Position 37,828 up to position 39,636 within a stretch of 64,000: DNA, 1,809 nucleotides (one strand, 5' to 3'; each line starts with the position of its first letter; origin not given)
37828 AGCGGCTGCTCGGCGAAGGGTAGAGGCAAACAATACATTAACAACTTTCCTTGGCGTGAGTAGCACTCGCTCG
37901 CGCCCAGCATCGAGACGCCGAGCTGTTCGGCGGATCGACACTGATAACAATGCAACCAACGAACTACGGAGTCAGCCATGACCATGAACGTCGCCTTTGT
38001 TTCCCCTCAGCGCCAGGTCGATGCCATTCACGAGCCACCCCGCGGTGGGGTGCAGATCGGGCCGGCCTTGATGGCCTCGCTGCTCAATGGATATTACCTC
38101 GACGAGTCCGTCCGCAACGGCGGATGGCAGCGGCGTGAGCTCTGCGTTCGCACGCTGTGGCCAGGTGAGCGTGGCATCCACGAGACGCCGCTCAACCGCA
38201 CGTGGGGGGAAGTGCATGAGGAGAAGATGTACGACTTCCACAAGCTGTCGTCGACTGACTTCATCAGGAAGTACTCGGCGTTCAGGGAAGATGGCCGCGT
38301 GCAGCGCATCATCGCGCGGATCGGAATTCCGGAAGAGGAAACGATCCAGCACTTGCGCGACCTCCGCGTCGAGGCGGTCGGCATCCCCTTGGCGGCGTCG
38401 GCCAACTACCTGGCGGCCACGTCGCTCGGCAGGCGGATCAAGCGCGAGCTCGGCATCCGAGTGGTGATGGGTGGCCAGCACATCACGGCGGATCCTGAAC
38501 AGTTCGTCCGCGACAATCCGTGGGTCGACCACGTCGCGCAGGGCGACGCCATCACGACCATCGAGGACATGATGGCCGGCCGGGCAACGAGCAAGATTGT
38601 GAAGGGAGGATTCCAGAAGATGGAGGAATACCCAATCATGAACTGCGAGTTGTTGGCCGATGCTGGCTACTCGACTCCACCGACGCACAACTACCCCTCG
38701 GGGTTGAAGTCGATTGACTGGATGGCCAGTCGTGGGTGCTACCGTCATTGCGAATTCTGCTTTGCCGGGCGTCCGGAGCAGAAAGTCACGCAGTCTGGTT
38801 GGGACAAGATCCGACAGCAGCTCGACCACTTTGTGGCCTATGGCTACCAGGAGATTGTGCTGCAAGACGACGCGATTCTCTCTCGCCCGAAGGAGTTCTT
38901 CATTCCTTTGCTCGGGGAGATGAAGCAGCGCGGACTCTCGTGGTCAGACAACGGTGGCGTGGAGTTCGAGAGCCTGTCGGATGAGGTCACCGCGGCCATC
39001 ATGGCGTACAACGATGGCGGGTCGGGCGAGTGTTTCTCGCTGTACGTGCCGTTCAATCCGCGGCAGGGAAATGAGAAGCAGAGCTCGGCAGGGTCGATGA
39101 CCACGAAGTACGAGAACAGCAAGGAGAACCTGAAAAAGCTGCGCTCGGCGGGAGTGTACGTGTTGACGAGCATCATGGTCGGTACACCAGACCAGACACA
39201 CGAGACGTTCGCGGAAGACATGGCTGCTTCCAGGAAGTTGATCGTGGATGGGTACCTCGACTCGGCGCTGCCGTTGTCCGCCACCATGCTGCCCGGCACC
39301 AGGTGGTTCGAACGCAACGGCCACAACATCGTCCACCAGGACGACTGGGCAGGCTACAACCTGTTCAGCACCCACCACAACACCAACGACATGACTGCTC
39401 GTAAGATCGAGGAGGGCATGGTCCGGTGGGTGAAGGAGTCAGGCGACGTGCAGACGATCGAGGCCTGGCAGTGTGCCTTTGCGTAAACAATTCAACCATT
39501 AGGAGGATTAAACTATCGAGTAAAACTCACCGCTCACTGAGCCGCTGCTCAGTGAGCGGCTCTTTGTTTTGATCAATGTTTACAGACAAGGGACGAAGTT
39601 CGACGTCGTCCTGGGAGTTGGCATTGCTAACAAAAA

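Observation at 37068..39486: GC-rich two-gene module: an orphan receiver-domain/zinc-ribbon protein plus a B12-binding radical SAM enzyme, bracketed by TrmB-family regulators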

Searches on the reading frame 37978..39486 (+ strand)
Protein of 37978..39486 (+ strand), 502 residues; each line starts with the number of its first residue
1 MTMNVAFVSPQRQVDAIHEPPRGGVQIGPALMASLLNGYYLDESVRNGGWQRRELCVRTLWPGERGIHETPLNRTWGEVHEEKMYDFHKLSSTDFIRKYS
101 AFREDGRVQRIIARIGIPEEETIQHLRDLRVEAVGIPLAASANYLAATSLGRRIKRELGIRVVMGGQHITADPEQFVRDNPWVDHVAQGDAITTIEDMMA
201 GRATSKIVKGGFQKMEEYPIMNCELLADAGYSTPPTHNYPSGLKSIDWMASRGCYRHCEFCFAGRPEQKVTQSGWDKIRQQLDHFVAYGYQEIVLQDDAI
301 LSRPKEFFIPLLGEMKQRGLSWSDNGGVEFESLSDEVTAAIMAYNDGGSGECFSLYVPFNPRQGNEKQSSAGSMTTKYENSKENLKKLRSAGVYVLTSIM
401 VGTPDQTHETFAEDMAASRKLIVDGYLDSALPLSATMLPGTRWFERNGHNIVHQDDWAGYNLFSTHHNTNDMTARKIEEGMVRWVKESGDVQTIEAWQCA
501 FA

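Call 3: search_protein_families(library=pfam, proteins=[window:37978-39486:+], max_evalue=0.01)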
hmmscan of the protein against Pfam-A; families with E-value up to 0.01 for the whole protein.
window:37978-39486:+ (502 aa): 2 families
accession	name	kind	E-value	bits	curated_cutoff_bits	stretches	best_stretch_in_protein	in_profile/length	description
PF04055.27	Radical_SAM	-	1.3e-09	38.8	29.5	1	251-415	4-163/166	Radical SAM superfamily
PF02310.24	B12-binding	-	2.2e-09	37.7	32.1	1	111-196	32-118/121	B12 binding domain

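Call 4: search_protein_families(library=ncbifam, proteins=[window:37978-39486:+], max_evalue=0.01)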
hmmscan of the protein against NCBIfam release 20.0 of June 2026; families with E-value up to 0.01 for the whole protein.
window:37978-39486:+ (502 aa): 10 families
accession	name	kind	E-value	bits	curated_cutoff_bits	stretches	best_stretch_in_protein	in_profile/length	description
NF038361.1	rSAM_Sden_1168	equivalog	3.6e-10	39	575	1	235-447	272-473/560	Sden_1168 family B12-binding radical SAM P-methyltransferase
NF033712.0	B12_rSAM_KedN5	subfamily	2.8e-08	32.4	700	2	251-307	201-260/624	KedN5 family methylcobalamin-dependent radical SAM C-methyltransferase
TIGR03471.1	HpnJ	equivalog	1.2e-07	31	577.6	1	249-450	201-390/472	hopanoid biosynthesis associated radical SAM protein HpnJ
TIGR04479.1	bcpD_PhpK_rSAM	subfamily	1.7e-07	30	600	1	245-415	241-403/504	PhpK family radical SAM P-methyltransferase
TIGR02026.1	BchE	equivalog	3.4e-06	26.2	481.35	0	117-202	50-135/497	magnesium-protoporphyrin IX monomethyl ester anaerobic oxidative cyclase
TIGR03975.1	rSAM_ocin_1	subfamily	5.2e-06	25.2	281.85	1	120-199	118-198/606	RiPP maturation radical SAM C-methyltransferase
TIGR04013.1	B12_SAM_MJ_1487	hypoth_equivalog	1.3e-05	24.3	251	1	154-263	66-169/382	TIGR04013 family B12-binding domain/radical SAM domain-containing protein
TIGR00089.1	TIGR00089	subfamily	2.1e-05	23.5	251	0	160-295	69-190/429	MiaB/RimO family radical SAM methylthiotransferase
TIGR01574.1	miaB-methiolase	equivalog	0.0003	19.9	355.3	1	170-420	82-324/437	tRNA (N6-isopentenyl adenosine(37)-C2)-methylthiotransferase MiaB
TIGR03956.1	rSAM_HydE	equivalog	0.0021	17.4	254.6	1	377-417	175-215/340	[FeFe] hydrogenase H-cluster radical SAM maturase HydE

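Call 5: find_homologous_proteins(query=window:37978-39486:+)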
Query window:37978-39486:+ (502 aa): 55 proteins with E <= 0.001 among 8000 candidates.
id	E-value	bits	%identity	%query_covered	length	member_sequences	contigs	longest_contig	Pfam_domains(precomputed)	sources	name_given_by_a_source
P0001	0.0e+0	1177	100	100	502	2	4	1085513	PF04055.28,PF02310.25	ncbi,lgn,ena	-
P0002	5.1e-256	868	76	100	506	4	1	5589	PF04055.28,PF02310.25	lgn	-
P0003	3.6e-252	856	75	100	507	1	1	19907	PF04055.28,PF02310.25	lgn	-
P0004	8.6e-251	851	75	100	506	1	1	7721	PF04055.28,PF02310.25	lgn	-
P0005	2.4e-249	846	73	100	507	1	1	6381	PF04055.28,PF02310.25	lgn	-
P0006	1.5e-234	797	70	100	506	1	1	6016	PF04055.28,PF02310.25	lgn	-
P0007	2.2e-234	797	70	100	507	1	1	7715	PF04055.28,PF02310.25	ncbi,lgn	-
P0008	5.0e-222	756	66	99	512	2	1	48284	PF04055.28,PF02310.25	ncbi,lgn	-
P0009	2.0e-219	748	65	100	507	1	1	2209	PF04055.28,PF02310.25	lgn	-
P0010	1.4e-217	741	63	100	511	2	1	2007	PF04055.28,PF02310.25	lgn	-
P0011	1.5e-217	741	65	100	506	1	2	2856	PF04055.28,PF02310.25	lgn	-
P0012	7.0e-217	739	65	100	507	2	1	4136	PF04055.28,PF02310.25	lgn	-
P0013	3.0e-175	602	56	99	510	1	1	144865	PF04055.28,PF02310.25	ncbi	-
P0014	2.2e-149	517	48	99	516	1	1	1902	PF04055.28,PF02310.25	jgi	jgi:radical SAM superfamily enzyme YgiQ (UPF0313 family)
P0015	1.5e-143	497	46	99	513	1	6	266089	PF04055.28,PF02310.25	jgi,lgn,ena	-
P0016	2.9e-143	496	46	99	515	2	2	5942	PF04055.28,PF02310.25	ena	-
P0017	9.4e-141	488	46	99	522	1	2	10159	PF04055.28,PF02310.25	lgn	-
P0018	1.3e-139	484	45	99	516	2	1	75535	PF04055.28,PF02310.25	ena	-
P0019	8.9e-139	482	46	99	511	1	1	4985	PF02310.25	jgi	-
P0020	4.5e-137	476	46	99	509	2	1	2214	PF04055.28,PF02310.25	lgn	-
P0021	2.6e-136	473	46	99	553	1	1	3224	PF04055.28,PF02310.25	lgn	-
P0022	2.7e-136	473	46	99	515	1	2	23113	PF04055.28,PF02310.25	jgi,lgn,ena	-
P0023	8.0e-136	472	45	99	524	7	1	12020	PF04055.28,PF02310.25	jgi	-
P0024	5.8e-135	469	45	99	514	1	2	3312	PF04055.28,PF02310.25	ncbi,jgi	-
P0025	3.1e-134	467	46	99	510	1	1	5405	PF02310.25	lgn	-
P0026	3.7e-134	466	45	99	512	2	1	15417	PF04055.28,PF02310.25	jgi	-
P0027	5.3e-134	466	44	99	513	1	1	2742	PF04055.28,PF02310.25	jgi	jgi:radical SAM superfamily enzyme YgiQ (UPF0313 family)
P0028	4.9e-133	463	45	99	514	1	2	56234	PF02310.25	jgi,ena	jgi:radical SAM superfamily enzyme YgiQ (UPF0313 family)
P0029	5.0e-132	459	44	99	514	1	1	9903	PF04055.28,PF02310.25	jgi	jgi:radical SAM superfamily enzyme YgiQ (UPF0313 family)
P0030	5.6e-132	459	44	100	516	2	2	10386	PF04055.28,PF02310.25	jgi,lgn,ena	-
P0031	9.9e-132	458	44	100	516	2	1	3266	PF04055.28,PF02310.25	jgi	jgi:radical SAM superfamily enzyme YgiQ (UPF0313 family)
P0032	2.4e-131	457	43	99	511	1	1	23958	PF04055.28,PF02310.25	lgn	-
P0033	2.7e-131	457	45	99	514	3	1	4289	PF04055.28,PF02310.25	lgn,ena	-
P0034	5.2e-131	456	44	99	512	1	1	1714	PF04055.28,PF02310.25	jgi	-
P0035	1.3e-130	455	44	99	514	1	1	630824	PF02310.25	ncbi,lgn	ncbi:MAG: B12-binding domain-containing radical SAM protein [Candidatus Nanoarchaeia archaeon]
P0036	5.1e-130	453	44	99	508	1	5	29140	PF04055.28,PF02310.25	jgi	-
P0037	4.2e-129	450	44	99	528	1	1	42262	PF04055.28,PF02310.25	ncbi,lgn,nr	ncbi:MAG: cobalamin-dependent protein [Nanoarchaeota archaeon]|nr:cobalamin-dependent protein [Nanoa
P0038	6.8e-128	446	44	99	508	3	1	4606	PF04055.28,PF02310.25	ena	-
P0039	8.5e-128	445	48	83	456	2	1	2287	PF04055.28,PF02310.25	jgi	jgi:radical SAM superfamily enzyme YgiQ (UPF0313 family)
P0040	9.4e-128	445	44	99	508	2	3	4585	PF04055.28,PF02310.25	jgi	-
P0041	1.6e-127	444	43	99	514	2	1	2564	PF02310.25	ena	-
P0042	1.6e-127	444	44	99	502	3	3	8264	PF04055.28,PF02310.25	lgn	-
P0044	2.8e-126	440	44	100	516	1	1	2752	PF04055.28,PF02310.25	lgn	-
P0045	4.7e-126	440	44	99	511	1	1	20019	PF04055.28,PF02310.25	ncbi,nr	ncbi:MAG TPA: cobalamin-dependent protein [Candidatus Fimivivens sp.]|nr:cobalamin-dependent protein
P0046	2.6e-125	437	43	99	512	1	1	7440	PF04055.28,PF02310.25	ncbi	-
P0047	5.1e-125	436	44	99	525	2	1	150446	PF04055.28,PF02310.25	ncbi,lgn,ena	-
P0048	2.7e-122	427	46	82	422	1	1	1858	PF04055.28,PF02310.25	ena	-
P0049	2.1e-120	421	42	100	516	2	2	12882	PF02310.25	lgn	-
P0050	5.5e-118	413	42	99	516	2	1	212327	PF02310.25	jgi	jgi:hypothetical protein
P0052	3.8e-112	394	74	47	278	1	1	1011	PF02310.25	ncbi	-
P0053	7.5e-110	386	48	76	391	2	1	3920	PF04055.28,PF02310.25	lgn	-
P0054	7.6e-86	307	37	99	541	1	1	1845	PF04055.28,PF02310.25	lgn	-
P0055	3.5e-8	51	26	72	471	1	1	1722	PF04055.28,PF02310.25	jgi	jgi:radical SAM superfamily enzyme YgiQ (UPF0313 family)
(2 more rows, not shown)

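Call 7: find_encoding_contigs(protein=P0001, flank=3000, max_places=4)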
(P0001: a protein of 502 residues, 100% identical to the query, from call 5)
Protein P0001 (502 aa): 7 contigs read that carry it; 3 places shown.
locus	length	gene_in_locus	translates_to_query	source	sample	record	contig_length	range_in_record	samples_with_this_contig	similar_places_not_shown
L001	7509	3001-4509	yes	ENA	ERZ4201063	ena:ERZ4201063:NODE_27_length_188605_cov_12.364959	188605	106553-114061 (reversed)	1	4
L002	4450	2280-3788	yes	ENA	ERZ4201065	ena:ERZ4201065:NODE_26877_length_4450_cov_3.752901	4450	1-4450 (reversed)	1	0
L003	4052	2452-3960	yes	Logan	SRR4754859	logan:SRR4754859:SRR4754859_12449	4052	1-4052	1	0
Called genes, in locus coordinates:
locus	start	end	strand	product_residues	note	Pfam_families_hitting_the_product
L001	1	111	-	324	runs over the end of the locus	-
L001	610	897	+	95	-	-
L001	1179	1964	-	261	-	PF01978:TrmB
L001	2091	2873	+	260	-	-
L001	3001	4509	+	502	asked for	PF02310:B12-binding, PF04055:Radical_SAM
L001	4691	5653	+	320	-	PF01633:Choline_kinase, PF01636:APH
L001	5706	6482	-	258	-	PF01978:TrmB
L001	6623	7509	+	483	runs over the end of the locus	PF00389:2-Hacid_dh (weak), PF02826:2-Hacid_dh_C, PF03446:NAD_binding_2 (weak)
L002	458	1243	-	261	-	PF01978:TrmB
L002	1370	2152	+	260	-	-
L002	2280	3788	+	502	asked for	PF02310:B12-binding, PF04055:Radical_SAM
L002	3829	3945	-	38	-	-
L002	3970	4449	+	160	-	?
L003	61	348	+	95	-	-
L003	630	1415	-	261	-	PF01978:TrmB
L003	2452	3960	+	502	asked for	PF02310:B12-binding, PF04055:Radical_SAM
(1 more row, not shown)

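Call 8: find_encoding_contigs(protein=P0013, flank=8000, max_places=3)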
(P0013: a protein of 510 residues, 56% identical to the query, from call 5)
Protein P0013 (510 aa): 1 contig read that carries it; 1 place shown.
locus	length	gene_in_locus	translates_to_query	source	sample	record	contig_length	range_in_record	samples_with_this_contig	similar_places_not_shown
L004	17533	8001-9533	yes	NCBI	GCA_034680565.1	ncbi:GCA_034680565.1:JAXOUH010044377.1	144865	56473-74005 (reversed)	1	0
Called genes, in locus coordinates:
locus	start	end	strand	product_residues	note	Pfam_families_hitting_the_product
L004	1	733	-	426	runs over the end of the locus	-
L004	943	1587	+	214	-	PF09335:VTT_dom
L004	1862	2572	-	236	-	PF13489:Methyltransf_23, PF13847:Methyltransf_31, PF08241:Methyltransf_11, PF08242:Methyltransf_12, PF13649:Methyltransf_25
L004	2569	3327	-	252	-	PF01978:TrmB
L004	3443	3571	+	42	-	-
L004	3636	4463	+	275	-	-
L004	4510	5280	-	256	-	PF01978:TrmB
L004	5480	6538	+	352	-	-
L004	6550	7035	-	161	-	PF04306:DUF456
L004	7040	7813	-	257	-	PF01978:TrmB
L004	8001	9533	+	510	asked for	PF02310:B12-binding, PF04055:Radical_SAM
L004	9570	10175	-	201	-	PF01569:PAP2 (weak), PF14360:PAP2_C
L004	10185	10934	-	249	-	-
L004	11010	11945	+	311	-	PF01545:Cation_efflux, PF16916:ZT_dimer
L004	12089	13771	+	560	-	PF13231:PMT_2 (weak)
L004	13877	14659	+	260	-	-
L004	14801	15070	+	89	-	-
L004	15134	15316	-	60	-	-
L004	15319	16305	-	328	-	-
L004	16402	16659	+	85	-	-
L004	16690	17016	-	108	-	-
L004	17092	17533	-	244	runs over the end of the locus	PF01978:TrmB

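Call 9: find_encoding_contigs(protein=P0008, flank=8000, max_places=3)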
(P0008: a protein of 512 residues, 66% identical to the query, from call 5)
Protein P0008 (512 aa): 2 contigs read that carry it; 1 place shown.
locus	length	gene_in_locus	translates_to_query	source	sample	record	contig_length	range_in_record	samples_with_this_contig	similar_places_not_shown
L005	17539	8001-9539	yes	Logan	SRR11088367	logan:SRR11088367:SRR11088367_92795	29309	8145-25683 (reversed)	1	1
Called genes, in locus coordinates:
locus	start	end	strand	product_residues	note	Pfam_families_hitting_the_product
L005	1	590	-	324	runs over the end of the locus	-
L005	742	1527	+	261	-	PF01978:TrmB, PF12802:MarR_2 (faint), PF01047:MarR (faint)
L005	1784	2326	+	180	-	-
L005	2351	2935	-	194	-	-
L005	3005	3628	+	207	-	PF06821:Ser_hydrolase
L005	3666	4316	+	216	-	PF13238:AAA_18 (weak), PF13671:AAA_33 (faint)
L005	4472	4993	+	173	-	-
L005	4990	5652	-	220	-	-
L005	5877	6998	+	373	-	PF01636:APH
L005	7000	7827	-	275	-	PF01978:TrmB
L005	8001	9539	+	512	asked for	PF02310:B12-binding, PF04055:Radical_SAM (weak)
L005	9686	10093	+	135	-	PF12158:DUF3592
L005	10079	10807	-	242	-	PF01978:TrmB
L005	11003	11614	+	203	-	-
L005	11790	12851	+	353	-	-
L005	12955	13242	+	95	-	PF00903:Glyoxalase (weak)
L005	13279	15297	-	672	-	-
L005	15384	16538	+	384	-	PF11899:DUF3419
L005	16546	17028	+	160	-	PF01478:Peptidase_A24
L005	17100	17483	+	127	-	PF12158:DUF3592 (weak)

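Call 10: find_encoding_contigs(protein=P0003, flank=8000, max_places=2)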
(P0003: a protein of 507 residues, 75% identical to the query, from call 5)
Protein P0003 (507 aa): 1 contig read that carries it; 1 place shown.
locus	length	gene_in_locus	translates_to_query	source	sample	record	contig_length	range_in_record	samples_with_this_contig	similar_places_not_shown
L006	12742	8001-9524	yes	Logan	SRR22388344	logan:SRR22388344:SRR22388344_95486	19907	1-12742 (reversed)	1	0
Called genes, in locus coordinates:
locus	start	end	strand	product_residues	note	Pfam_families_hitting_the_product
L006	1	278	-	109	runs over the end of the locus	-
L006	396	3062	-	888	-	PF02739:5_3_exonuc_N, PF01367:5_3_exonuc, PF00476:DNA_pol_A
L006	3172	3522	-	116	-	PF06949:DUF1292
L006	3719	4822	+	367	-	-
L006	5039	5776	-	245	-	PF01978:TrmB, PF09339:HTH_IclR (faint)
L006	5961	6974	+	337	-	PF04055:Radical_SAM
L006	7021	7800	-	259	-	PF01978:TrmB, PF03965:Penicillinase_R (weak), PF12840:HTH_20 (faint), PF01022:HTH_5 (faint)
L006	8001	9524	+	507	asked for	PF02310:B12-binding, PF04055:Radical_SAM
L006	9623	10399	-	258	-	PF01978:TrmB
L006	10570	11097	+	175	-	-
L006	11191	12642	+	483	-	PF00389:2-Hacid_dh (weak), PF02826:2-Hacid_dh_C, PF03446:NAD_binding_2 (weak)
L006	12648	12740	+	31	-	?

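Call 11: find_encoding_contigs(protein=P0015, flank=8000, max_places=3)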
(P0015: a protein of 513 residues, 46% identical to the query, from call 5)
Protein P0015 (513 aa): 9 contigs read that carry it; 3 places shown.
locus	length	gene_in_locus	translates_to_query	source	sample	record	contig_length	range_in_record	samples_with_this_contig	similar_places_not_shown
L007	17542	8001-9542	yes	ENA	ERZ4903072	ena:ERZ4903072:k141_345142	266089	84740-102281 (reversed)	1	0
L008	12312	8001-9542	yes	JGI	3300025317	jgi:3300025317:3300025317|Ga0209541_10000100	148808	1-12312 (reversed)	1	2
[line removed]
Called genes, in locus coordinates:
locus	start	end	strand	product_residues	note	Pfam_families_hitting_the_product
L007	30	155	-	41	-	-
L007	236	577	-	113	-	-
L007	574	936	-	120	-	PF18894:PhageMetallopep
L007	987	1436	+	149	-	PF00293:NUDIX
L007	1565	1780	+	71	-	PF02697:VAPB_antitox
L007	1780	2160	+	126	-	PF01850:PIN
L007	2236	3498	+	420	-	PF01555:N6_N4_Mtase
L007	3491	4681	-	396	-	PF01926:MMR_HSR1, PF08438:YGR210-like_G4, PF02824:TGS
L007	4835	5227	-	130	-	-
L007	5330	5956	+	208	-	-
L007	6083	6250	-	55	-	-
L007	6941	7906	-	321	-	PF01047:MarR (faint), PF13404:HTH_AsnC-type, PF13412:HTH_24, PF13404:HTH_AsnC-type (weak), PF13412:HTH_24 (weak)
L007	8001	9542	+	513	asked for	PF02310:B12-binding, PF04055:Radical_SAM (weak)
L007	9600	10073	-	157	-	PF05168:HEPN (faint)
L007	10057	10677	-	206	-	PF22600:MTPAP-like_central (weak), PF01909:NTP_transf_2, PF18765:Polbeta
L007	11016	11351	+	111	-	PF09685:MamF_MmsF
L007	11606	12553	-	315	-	PF02661:Fic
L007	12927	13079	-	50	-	-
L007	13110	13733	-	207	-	PF01694:Rhomboid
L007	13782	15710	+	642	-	PF04851:ResIII (weak), PF13307:Helicase_C_2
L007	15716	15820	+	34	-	-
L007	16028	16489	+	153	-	PF00583:Acetyltransf_1, PF13508:Acetyltransf_7, PF13673:Acetyltransf_10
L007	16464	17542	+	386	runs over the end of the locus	PF13393:tRNA-synt_His, PF00587:tRNA-synt_2b (weak), PF03129:HGTP_anticodon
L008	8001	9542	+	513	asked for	PF02310:B12-binding, PF04055:Radical_SAM (weak)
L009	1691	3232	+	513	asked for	PF02310:B12-binding, PF04055:Radical_SAM (weak)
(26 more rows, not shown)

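Call 12: find_encoding_contigs(protein=P0035, flank=8000, max_places=2)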
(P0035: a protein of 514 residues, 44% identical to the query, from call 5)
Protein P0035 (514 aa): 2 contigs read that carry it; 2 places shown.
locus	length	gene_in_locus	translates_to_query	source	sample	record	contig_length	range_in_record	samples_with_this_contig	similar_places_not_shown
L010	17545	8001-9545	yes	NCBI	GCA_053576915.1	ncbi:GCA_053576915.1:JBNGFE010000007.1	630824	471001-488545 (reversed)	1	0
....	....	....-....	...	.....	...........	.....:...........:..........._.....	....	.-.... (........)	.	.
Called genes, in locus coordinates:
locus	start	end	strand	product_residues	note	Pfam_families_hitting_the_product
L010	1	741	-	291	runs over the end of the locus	-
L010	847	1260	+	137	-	PF00856:SET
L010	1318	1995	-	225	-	PF01738:DLH (weak), PF02129:Peptidase_S15 (faint), PF20434:BD-FAE (faint), PF00561:Abhydrolase_1 (faint), PF12146:Hydrolase_4 (weak), PF20408:Abhydrolase_11 (weak), PF00326:Peptidase_S9 (weak)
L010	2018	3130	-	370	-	PF02005:TRM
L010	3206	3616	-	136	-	PF09845:OapC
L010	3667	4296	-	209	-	PF00025:Arf (faint), PF03193:RsgA_GTPase (faint), PF00009:GTP_EFTU (faint), PF01926:MMR_HSR1, PF02421:FeoB_N (faint), PF08477:Roc (faint)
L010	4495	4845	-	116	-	-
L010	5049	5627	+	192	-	PF13489:Methyltransf_23, PF13847:Methyltransf_31, PF08241:Methyltransf_11, PF08242:Methyltransf_12, PF13649:Methyltransf_25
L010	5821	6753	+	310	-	-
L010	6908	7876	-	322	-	PF01047:MarR (faint), PF13404:HTH_AsnC-type, PF13412:HTH_24, PF13404:HTH_AsnC-type (weak), PF13412:HTH_24 (weak)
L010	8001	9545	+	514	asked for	PF02310:B12-binding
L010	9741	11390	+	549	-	PF05345:He_PIG, PF24908:Ig_SIBA-E_2nd (faint), PF05345:He_PIG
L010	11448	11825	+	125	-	-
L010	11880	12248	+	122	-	-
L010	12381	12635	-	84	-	PF05016:ParE_toxin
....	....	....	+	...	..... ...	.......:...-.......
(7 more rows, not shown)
